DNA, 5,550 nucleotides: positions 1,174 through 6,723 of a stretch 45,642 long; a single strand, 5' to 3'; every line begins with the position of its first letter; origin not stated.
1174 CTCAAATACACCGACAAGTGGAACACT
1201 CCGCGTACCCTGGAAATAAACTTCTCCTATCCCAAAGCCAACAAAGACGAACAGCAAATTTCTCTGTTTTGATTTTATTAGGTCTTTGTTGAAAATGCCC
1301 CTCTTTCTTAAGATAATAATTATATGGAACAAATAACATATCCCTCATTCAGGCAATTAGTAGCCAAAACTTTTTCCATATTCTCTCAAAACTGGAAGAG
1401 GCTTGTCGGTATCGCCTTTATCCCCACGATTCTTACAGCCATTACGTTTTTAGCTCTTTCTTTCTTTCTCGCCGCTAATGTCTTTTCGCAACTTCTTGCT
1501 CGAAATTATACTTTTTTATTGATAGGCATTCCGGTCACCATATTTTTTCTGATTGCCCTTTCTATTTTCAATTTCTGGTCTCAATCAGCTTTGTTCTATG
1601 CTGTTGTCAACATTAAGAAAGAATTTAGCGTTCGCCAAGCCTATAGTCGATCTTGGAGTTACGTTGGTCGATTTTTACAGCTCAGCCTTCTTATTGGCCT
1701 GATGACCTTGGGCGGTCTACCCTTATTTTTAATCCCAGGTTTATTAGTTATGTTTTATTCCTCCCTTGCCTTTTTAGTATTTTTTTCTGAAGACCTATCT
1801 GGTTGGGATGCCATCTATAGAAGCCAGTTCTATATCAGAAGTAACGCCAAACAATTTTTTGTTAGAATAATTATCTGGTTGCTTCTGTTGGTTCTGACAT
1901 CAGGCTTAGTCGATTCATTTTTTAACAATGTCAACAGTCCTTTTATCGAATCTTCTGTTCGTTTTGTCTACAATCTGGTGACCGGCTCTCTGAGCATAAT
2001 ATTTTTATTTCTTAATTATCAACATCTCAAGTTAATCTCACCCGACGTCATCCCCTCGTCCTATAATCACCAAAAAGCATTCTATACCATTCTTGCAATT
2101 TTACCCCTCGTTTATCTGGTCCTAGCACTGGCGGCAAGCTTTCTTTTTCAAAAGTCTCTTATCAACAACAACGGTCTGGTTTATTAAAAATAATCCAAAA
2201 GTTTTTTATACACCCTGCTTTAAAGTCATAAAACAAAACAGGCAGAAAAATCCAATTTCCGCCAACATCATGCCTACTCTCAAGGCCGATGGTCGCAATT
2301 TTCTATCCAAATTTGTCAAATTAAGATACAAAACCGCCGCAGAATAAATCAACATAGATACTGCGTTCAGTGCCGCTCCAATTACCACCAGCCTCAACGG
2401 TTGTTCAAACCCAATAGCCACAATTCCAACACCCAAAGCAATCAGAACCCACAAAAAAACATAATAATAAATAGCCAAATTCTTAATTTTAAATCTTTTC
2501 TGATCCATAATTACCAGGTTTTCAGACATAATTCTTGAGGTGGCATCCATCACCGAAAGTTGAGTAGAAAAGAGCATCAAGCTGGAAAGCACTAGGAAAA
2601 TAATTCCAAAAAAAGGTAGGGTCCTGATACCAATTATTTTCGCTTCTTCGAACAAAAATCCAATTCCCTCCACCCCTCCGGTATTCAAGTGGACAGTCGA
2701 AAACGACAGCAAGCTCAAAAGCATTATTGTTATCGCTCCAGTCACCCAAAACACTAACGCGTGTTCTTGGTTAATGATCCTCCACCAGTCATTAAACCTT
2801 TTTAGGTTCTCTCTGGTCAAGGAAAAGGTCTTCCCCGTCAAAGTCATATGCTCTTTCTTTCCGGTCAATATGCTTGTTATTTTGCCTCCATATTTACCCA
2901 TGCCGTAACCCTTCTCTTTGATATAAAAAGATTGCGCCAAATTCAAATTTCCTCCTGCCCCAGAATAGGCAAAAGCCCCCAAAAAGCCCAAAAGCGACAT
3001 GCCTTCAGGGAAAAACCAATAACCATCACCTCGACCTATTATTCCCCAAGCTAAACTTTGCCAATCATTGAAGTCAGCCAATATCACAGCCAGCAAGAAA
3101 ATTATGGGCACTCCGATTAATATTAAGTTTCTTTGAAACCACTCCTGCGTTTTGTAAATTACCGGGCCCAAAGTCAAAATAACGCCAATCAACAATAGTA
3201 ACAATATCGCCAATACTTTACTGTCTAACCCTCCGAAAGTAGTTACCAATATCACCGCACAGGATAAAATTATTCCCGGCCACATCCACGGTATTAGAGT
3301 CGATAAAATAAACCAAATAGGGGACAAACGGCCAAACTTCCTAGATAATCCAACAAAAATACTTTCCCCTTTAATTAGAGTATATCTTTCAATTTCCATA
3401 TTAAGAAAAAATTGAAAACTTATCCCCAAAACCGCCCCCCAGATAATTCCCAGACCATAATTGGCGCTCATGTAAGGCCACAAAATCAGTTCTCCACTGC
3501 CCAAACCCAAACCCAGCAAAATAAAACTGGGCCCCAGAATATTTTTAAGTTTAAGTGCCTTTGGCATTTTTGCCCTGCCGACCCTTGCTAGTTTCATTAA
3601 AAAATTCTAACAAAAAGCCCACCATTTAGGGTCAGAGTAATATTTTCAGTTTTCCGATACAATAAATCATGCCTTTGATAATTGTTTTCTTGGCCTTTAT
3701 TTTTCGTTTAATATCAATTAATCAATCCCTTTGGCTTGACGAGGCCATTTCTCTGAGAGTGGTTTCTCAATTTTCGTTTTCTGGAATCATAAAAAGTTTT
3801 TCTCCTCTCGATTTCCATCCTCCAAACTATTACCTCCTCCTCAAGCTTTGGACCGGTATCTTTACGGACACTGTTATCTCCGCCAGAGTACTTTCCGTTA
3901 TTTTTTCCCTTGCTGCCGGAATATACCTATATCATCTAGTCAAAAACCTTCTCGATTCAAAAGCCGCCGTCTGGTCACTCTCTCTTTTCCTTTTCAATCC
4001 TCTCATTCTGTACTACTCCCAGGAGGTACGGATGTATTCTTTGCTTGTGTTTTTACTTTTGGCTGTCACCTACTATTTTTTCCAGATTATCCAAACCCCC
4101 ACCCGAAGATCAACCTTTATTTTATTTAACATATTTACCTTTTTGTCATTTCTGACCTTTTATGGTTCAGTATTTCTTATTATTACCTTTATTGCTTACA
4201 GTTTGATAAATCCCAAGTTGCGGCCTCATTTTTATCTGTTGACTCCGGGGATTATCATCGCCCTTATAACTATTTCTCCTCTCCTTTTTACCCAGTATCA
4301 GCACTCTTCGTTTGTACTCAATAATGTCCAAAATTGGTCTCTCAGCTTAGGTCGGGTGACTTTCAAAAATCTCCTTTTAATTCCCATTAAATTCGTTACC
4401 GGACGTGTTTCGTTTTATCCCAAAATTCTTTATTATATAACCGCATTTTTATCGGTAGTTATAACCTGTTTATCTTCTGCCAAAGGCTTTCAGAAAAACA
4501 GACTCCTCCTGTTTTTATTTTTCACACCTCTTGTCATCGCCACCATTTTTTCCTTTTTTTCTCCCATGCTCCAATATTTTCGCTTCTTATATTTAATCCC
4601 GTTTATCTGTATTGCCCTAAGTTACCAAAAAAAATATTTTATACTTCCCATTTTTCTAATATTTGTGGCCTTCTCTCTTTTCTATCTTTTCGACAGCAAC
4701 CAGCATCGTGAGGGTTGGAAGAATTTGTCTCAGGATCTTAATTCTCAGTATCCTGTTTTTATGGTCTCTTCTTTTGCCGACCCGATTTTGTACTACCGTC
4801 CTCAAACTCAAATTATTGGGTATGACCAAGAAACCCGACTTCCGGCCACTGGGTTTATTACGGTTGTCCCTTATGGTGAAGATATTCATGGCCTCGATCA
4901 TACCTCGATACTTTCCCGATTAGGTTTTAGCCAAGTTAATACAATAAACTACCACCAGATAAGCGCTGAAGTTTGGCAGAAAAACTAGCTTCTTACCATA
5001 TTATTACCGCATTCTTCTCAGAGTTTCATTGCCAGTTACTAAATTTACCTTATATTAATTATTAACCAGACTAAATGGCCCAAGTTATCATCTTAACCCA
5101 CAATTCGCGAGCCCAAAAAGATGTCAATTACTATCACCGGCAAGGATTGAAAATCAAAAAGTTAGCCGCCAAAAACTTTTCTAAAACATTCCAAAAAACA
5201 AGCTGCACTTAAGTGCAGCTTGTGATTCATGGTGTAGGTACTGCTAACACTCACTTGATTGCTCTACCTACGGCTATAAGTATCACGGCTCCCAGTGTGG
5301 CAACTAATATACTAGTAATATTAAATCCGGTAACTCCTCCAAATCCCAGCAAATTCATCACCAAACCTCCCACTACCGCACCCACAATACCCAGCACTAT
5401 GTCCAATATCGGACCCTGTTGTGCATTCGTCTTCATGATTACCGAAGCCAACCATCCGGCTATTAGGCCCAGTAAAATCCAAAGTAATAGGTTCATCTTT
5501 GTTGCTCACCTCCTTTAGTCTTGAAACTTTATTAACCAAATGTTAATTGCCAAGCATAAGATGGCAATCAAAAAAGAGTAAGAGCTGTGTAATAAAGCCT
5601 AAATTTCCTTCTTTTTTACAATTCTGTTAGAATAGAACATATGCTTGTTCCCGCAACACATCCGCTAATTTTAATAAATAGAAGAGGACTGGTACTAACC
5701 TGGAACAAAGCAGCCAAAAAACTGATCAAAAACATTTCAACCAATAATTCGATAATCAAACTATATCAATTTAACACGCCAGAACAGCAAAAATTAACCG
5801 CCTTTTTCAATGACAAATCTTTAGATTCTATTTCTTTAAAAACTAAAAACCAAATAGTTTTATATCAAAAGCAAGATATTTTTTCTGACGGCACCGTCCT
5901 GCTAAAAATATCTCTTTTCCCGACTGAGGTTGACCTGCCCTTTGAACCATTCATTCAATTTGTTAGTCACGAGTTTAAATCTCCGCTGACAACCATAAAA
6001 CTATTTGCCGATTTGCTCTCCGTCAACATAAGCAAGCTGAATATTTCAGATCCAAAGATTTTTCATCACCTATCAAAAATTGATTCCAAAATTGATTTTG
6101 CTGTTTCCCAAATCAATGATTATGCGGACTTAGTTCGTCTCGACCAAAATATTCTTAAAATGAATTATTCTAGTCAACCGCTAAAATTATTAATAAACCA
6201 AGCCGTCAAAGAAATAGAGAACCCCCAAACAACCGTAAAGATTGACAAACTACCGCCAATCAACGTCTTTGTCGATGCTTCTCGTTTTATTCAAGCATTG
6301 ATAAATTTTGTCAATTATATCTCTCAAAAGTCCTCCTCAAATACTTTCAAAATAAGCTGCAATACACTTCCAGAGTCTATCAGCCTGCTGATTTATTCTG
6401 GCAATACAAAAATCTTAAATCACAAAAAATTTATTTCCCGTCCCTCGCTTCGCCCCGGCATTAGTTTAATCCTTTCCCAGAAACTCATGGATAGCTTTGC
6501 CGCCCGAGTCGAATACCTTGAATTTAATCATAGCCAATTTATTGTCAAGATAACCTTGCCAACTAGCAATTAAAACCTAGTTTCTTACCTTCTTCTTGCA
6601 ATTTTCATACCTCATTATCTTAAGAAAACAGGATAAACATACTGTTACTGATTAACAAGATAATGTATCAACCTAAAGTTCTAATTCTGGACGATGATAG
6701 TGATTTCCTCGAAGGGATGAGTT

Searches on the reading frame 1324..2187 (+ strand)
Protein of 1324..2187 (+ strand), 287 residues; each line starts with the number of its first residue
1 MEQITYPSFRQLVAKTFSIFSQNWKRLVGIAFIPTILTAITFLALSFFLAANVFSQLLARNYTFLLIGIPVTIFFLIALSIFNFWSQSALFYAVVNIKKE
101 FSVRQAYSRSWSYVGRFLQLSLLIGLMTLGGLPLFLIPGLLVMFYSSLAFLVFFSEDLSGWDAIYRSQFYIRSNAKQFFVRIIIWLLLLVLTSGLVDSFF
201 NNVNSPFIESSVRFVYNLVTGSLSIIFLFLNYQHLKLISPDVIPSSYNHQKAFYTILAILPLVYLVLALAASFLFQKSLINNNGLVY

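Call 12: search_protein_families(library=pfam, proteins=[window:1324-2187:+], max_evalue=0.01)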
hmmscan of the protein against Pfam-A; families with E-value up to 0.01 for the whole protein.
window:1324-2187:+ (287 aa): 1 family
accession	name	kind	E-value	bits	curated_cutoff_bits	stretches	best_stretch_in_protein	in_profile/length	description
PF06790.16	UPF0259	-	3.6e-07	30.7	31.4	1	89-232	105-246/248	Uncharacterised protein family (UPF0259)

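Call 60: search_protein_families(library=ncbifam, proteins=[window:1324-2187:+], max_evalue=0.01)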
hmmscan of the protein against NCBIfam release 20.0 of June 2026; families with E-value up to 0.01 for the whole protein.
window:1324-2187:+ (287 aa): 1 family
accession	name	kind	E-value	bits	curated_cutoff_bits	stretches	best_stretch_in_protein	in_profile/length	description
NF002774.0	PRK02868.1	equivalog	1.5e-07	31.4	227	1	92-232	104-242/248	YciC family protein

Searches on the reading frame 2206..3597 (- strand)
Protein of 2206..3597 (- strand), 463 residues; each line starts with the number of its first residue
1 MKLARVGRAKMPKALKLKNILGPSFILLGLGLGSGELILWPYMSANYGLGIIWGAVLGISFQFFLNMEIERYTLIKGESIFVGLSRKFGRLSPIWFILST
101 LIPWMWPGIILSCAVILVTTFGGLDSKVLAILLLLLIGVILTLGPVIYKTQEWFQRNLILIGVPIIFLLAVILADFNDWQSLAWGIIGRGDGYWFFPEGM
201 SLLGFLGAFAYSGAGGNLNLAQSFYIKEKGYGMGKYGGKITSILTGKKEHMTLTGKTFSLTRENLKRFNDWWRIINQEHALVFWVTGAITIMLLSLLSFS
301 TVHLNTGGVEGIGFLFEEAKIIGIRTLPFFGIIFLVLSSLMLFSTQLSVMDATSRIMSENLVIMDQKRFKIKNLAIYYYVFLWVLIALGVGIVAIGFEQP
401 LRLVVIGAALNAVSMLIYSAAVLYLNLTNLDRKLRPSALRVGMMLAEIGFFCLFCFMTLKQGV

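Call 12: search_protein_families(library=pfam, proteins=[window:2206-3597:-], max_evalue=0.01)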
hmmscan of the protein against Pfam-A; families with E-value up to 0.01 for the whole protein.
window:2206-3597:- (463 aa): 0 families

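Call 60: search_protein_families(library=ncbifam, proteins=[window:2206-3597:-], max_evalue=0.01)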
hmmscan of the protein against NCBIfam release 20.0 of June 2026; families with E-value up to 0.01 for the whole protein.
window:2206-3597:- (463 aa): 1 family
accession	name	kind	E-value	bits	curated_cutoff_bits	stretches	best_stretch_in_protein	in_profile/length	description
NF037982.1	Nramp_1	equivalog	3.4e-86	290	50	1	22-428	1-402/404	Nramp family divalent metal transporter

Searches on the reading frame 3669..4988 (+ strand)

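Call 60: search_protein_families(library=ncbifam, proteins=[window:3669-4988:+], max_evalue=0.01)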
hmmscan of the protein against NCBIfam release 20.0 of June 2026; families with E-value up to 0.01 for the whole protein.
window:3669-4988:+ (439 aa): 2 families
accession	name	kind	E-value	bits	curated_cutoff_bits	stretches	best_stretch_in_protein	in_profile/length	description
TIGR03663.1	TIGR03663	subfamily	6.7e-10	38.6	126.25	1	3-175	5-174/435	flippase activity-associated protein Agl23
NF052499.1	MnslTaseMT1671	equivalog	6.1e-06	24.9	900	1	5-350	33-385/523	mannosyltransferase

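Call 66: search_protein_families(library=pfam, proteins=[window:3669-4988:+], max_evalue=0.001)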
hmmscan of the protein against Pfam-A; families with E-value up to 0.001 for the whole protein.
window:3669-4988:+ (439 aa): 1 family
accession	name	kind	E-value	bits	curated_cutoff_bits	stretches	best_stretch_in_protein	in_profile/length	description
PF13231.12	PMT_2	-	2.4e-14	54.3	26.1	1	50-206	2-158/160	Dolichyl-phosphate-mannose-protein mannosyltransferase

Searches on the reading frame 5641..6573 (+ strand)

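Call 66: search_protein_families(library=pfam, proteins=[window:5641-6573:+], max_evalue=0.001)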
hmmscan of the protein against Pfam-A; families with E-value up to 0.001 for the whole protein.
window:5641-6573:+ (310 aa): 1 family
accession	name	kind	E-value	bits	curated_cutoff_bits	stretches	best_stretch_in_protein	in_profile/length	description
PF00512.31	HisKA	-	3.2e-07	30.7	26.9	1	104-169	5-65/66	His Kinase A (phospho-acceptor) domain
